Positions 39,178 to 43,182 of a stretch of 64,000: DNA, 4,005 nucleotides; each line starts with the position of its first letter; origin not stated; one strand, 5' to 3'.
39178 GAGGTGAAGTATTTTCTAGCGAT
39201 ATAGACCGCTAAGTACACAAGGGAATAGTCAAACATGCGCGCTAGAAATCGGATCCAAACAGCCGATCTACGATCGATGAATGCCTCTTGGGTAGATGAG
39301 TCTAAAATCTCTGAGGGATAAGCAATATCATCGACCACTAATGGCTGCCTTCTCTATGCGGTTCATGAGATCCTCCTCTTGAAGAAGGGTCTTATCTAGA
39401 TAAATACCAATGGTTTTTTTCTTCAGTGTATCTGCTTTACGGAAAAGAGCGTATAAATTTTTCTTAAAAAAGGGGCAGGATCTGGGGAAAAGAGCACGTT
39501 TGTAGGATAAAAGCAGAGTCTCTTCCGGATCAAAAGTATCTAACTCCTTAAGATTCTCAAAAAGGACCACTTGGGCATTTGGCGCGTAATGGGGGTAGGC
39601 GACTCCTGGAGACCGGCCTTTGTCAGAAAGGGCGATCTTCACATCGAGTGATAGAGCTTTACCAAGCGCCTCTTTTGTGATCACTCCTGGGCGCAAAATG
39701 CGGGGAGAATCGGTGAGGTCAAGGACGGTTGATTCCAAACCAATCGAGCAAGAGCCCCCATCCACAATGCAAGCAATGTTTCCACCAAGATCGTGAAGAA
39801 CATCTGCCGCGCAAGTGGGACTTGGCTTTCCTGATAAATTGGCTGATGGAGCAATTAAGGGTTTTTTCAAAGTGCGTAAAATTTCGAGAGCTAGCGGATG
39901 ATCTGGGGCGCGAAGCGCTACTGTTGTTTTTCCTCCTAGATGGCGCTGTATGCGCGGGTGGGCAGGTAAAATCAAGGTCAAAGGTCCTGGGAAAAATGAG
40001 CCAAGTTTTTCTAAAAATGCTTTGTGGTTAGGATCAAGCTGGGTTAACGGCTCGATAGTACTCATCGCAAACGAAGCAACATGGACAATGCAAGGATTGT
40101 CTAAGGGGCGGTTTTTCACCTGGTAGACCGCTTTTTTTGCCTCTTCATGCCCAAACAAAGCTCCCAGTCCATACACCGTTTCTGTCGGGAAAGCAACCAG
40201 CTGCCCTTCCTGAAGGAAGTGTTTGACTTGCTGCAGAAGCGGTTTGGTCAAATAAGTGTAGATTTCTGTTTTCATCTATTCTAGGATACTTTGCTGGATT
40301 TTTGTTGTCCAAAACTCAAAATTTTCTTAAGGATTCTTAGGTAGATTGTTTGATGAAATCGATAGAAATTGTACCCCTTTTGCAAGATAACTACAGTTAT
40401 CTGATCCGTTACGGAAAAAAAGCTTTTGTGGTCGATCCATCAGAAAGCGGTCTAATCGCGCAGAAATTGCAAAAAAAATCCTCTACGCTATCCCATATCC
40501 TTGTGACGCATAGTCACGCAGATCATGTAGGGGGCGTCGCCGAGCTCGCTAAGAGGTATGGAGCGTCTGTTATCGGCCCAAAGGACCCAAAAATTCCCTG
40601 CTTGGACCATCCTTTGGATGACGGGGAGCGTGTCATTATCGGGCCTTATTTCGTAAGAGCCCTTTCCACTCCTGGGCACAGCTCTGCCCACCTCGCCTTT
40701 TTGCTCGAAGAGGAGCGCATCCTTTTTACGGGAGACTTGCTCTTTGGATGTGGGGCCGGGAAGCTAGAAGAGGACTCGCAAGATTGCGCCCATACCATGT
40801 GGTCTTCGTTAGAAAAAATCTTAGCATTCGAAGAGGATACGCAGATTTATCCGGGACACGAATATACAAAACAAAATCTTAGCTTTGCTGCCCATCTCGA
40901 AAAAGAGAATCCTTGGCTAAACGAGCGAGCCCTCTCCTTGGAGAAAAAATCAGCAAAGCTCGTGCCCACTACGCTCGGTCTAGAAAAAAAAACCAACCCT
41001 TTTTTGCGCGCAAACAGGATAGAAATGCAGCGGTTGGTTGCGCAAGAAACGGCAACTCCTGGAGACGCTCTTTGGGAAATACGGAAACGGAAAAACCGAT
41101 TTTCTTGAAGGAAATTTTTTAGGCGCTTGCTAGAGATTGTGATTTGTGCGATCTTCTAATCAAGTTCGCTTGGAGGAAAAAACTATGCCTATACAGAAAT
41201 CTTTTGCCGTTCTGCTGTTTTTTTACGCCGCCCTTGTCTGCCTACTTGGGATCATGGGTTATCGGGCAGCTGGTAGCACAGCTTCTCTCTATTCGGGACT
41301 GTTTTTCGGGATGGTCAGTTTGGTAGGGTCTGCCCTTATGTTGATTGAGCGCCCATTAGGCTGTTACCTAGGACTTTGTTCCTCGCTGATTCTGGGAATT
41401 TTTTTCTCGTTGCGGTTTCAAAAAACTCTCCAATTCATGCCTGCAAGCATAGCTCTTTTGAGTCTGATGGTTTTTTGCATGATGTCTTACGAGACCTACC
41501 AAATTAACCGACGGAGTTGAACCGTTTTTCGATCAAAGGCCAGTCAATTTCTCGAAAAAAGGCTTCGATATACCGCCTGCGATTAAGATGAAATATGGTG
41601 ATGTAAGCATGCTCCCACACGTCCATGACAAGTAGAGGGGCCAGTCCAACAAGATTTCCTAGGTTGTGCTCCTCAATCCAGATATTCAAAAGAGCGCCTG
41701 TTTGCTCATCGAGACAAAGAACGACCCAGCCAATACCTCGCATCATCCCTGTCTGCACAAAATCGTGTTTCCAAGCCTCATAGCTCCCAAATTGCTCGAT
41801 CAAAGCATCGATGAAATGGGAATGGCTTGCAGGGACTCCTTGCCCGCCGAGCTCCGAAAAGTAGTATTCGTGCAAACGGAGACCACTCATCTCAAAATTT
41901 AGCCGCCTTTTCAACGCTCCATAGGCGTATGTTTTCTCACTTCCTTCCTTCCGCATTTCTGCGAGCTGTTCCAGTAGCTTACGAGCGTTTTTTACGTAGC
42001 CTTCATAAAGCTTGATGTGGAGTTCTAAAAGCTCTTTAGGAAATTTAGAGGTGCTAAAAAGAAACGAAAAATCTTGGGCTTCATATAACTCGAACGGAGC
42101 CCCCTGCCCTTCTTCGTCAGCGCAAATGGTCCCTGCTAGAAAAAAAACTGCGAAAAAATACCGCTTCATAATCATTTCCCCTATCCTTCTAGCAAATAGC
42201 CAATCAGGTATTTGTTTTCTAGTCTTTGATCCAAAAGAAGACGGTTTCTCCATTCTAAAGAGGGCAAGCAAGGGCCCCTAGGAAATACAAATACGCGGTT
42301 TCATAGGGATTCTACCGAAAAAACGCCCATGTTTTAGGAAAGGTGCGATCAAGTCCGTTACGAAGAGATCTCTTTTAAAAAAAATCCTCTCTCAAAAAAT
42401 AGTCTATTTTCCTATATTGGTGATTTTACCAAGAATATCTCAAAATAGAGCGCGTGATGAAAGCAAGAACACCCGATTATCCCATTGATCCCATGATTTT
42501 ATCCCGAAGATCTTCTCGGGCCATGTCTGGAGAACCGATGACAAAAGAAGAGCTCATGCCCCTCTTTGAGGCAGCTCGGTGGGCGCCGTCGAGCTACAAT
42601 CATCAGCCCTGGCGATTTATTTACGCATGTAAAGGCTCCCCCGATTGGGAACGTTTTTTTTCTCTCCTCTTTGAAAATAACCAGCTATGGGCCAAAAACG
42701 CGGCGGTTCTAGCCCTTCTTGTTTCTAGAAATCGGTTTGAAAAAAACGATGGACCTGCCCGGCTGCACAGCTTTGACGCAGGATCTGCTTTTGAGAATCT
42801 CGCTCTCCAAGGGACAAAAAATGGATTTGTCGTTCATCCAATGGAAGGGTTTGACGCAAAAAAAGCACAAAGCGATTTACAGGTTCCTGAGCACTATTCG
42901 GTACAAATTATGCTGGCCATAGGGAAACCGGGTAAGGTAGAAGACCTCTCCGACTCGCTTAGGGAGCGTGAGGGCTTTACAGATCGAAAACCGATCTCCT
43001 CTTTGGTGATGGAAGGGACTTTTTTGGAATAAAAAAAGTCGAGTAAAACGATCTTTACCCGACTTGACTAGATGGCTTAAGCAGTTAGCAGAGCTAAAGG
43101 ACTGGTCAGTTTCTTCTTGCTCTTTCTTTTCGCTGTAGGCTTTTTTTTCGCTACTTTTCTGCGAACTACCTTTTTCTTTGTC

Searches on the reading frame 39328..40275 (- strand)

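Call 62: search_protein_families(library=pfam, proteins=[window:39328-40275:-], max_evalue=0.00001)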
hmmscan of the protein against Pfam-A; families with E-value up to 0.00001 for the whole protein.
window:39328-40275:- (315 aa): 2 families
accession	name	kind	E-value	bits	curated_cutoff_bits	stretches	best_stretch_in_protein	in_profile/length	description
PF01300.24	Sua5_yciO_yrdC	-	2.7e-50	170.8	25.1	1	20-197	2-178/178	Telomere recombination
PF03481.19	Sua5_C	-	1.3e-10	42.3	22.9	1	199-311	1-135/136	Threonylcarbamoyl-AMP synthase, C-terminal domain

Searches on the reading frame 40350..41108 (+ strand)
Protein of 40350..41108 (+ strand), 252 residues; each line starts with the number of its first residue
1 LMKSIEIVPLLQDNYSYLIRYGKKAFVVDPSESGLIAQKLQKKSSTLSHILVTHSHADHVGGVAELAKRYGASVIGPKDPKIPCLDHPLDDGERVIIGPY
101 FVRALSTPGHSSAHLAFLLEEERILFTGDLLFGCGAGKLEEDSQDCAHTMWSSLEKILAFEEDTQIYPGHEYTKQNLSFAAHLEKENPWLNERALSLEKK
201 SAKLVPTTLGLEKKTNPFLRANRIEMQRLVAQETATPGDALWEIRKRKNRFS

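Call 62: search_protein_families(library=pfam, proteins=[window:40350-41108:+], max_evalue=0.00001)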
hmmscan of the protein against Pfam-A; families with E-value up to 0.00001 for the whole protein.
window:40350-41108:+ (252 aa): 3 families
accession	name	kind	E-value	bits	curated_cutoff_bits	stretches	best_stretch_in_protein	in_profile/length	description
PF00753.33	Lactamase_B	-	2.9e-24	86.6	22.7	1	15-170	7-196/196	Metallo-beta-lactamase superfamily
PF16123.11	HAGH_C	-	1e-18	67.9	25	1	171-251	1-83/83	Hydroxyacylglutathione hydrolase C-terminus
PF12706.13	Lactamase_B_2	-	4.3e-06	26.9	27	1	26-77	3-63/200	Beta-lactamase superfamily domain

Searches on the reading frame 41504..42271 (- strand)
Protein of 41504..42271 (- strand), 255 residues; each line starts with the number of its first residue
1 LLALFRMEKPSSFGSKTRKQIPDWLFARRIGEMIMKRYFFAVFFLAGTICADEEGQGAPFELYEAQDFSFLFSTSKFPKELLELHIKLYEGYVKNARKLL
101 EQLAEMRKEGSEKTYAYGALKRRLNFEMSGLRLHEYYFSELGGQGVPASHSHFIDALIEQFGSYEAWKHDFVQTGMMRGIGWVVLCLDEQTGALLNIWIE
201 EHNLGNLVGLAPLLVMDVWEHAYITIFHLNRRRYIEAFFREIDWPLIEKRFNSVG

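Call 62: search_protein_families(library=pfam, proteins=[window:41504-42271:-], max_evalue=0.00001)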
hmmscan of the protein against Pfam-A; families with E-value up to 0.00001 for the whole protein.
window:41504-42271:- (255 aa): 1 family
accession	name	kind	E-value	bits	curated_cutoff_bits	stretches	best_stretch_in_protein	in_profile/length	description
PF02777.23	Sod_Fe_C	-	1.9e-22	79.7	20.9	1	153-250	5-102/102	Iron/manganese superoxide dismutases, C-terminal domain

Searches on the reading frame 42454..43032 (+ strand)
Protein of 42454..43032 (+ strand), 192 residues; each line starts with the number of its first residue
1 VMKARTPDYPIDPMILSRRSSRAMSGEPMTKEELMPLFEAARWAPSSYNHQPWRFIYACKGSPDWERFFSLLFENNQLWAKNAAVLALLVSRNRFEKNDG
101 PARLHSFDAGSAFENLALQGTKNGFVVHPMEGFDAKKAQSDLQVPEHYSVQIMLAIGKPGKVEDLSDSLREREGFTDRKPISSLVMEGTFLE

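Call 62: search_protein_families(library=pfam, proteins=[window:42454-43032:+], max_evalue=0.00001)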
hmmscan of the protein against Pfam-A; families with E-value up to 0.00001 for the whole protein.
window:42454-43032:+ (192 aa): 2 families
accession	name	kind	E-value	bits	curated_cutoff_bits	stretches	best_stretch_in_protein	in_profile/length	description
PF00881.29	Nitroreductase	-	4.9e-20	72.8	23.5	1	15-58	1-44/167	Nitroreductase family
PF14512.11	TM1586_NiRdase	-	3.2e-06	27.4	27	0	30-57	156-183/215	Putative TM nitroreductase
